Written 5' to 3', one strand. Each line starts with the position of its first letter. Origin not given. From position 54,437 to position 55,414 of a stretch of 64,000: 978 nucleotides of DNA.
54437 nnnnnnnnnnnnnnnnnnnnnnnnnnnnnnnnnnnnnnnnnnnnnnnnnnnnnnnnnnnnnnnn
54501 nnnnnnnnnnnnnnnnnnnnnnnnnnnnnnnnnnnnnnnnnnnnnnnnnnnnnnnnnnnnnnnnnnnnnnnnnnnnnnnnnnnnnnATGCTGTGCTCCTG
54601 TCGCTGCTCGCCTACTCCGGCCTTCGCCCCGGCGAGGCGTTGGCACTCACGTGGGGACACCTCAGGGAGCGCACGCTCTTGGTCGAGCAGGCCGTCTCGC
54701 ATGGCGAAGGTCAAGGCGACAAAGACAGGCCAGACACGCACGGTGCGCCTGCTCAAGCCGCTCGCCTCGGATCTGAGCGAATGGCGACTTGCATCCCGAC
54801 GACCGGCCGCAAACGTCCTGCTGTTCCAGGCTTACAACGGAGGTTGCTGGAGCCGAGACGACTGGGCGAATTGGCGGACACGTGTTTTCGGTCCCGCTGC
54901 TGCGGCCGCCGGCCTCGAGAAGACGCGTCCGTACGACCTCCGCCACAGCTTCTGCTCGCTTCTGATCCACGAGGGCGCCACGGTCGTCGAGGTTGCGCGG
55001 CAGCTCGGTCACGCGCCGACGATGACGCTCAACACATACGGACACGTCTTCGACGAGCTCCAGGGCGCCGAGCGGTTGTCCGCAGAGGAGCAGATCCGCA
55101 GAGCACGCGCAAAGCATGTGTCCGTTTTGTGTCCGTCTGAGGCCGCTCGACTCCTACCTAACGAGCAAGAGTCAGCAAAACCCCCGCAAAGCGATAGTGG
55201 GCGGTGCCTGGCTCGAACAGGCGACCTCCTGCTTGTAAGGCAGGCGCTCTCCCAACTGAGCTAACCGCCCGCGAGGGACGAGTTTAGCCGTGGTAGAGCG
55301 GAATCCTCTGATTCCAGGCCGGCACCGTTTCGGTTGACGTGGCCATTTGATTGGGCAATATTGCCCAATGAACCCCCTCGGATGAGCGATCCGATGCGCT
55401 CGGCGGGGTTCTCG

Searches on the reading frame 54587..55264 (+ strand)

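Call 52: search_protein_families(library=pfam, proteins=[window:54587-55264:+], max_evalue=0.001)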
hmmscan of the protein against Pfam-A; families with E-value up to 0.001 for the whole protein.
window:54587-55264:+ (225 aa): 1 family
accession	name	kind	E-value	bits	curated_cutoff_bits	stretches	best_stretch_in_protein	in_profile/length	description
PF00589.27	Phage_integrase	-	2.1e-09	37.9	27.1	1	38-156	54-170/172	Phage integrase family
